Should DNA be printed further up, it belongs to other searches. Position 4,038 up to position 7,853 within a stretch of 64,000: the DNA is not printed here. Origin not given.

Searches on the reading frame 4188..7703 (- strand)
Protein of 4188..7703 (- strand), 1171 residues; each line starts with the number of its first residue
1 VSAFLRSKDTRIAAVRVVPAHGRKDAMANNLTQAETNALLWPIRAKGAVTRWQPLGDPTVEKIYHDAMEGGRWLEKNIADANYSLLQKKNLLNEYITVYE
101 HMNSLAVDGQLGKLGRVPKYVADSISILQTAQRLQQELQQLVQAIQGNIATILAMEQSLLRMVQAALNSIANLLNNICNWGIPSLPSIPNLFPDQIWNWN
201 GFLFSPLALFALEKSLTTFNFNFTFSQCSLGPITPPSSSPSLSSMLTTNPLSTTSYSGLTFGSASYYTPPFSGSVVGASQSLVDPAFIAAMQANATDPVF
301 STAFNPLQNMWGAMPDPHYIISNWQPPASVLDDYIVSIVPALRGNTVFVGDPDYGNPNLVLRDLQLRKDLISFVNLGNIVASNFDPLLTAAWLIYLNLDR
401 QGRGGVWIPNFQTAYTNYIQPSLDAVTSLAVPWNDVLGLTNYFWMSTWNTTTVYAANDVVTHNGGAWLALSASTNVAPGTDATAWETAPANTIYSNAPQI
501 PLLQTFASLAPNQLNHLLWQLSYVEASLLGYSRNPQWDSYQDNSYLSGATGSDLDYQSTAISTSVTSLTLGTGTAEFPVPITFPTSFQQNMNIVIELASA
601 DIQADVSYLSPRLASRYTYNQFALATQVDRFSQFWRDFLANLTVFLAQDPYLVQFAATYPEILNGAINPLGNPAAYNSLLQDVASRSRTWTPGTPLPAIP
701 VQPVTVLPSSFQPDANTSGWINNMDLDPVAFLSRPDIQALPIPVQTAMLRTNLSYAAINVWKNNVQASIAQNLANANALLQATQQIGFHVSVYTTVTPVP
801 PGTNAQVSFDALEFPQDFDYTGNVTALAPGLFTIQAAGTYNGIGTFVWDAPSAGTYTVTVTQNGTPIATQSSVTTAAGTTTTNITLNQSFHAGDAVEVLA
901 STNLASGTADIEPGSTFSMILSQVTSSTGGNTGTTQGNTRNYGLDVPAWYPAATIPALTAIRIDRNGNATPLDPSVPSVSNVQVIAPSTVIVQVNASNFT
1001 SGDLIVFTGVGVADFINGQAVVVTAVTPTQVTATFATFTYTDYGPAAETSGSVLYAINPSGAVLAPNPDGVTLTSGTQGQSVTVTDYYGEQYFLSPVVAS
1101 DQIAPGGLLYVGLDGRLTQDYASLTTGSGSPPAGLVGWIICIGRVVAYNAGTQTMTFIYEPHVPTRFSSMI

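Call 11: search_protein_families(library=phrogs, proteins=[window:4188-7703:-], max_evalue=0.001)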
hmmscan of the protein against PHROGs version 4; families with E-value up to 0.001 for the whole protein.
window:4188-7703:- (1171 aa): 0 families

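Call 37: search_protein_families(library=pfam, proteins=[window:4188-7703:-], max_evalue=0.01)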
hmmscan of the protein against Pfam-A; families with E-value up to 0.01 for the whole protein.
window:4188-7703:- (1171 aa): 2 families
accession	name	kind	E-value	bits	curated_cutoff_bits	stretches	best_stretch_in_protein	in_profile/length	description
PF02839.19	CBM_5_12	-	0.0002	21.7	26.2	1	447-485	1-43/44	Carbohydrate-binding module family 5/12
PF13620.12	CarboxypepD_reg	-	0.0022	18.8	32.3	1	839-886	33-81/82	Carboxypeptidase regulatory-like domain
